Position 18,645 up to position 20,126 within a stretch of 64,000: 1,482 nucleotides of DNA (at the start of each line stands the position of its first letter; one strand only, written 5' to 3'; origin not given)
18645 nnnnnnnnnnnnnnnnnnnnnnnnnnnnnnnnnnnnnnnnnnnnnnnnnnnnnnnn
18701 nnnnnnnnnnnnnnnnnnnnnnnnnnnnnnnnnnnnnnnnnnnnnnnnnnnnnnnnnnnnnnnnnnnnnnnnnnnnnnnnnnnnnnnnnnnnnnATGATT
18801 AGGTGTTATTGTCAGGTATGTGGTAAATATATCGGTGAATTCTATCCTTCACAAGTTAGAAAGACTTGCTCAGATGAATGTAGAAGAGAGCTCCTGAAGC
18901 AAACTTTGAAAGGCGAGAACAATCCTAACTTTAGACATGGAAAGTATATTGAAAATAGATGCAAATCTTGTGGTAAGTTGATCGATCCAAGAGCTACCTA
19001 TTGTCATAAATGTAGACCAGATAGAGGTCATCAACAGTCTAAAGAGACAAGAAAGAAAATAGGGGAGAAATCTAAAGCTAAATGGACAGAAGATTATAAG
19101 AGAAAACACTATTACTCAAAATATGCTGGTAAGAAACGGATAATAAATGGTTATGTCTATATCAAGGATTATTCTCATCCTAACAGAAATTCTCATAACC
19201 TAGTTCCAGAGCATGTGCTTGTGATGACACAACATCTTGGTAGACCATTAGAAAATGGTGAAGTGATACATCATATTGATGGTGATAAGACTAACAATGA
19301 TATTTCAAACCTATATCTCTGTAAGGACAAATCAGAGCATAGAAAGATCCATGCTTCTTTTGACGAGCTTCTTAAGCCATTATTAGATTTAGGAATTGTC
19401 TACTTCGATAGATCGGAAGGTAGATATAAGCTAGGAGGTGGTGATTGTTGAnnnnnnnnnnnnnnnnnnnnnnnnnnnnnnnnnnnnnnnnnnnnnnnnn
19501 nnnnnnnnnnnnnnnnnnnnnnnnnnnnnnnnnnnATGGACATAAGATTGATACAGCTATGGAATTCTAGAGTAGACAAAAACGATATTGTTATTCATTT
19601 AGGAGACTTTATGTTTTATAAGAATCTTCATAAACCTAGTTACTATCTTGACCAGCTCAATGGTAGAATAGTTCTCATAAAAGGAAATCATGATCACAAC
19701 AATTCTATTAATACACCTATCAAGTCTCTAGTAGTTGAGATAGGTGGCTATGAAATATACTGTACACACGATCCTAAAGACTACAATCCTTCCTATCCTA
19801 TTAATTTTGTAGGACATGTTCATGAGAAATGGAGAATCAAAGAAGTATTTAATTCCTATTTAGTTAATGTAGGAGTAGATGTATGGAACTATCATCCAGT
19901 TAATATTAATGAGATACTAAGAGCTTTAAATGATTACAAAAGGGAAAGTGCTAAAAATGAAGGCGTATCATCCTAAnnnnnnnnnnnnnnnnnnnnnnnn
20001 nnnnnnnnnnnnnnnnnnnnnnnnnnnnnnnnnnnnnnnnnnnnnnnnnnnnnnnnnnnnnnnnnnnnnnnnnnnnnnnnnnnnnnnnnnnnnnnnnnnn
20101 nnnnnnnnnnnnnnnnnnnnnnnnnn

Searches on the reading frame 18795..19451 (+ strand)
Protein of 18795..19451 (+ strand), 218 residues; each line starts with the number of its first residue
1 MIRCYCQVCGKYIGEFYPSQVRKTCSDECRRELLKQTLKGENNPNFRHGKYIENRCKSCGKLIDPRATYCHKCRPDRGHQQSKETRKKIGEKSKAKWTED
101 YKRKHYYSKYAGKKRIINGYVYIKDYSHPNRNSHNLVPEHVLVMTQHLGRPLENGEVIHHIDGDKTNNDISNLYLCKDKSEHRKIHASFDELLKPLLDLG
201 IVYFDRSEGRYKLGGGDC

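Call 36: search_protein_families(library=pfam, proteins=[window:18795-19451:+], max_evalue=0.01)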
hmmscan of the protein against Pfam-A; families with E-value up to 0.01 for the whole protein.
window:18795-19451:+ (218 aa): 3 families
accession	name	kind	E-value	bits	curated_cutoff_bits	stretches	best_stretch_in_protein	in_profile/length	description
PF13392.12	HNH_3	-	9.7e-13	48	24.8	1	140-180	4-43/46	HNH endonuclease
PF07460.16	NUMOD3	-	0.00025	21.4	20.4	0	31-46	9-24/37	NUMOD3 motif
PF13240.11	Zn_Ribbon_1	-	0.0045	17.2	25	0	56-73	2-19/23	zinc-ribbon domain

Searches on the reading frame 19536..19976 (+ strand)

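Call 36: search_protein_families(library=pfam, proteins=[window:19536-19976:+], max_evalue=0.01)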
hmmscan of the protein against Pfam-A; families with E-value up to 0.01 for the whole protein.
window:19536-19976:+ (146 aa): 2 families
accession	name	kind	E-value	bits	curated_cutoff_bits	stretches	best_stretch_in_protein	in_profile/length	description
PF12850.12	Metallophos_2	-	1.8e-07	31.7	27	1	8-113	18-133/154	Calcineurin-like phosphoesterase superfamily domain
PF00149.33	Metallophos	-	5.2e-05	24.2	21.5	1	14-112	29-104/191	Calcineurin-like phosphoesterase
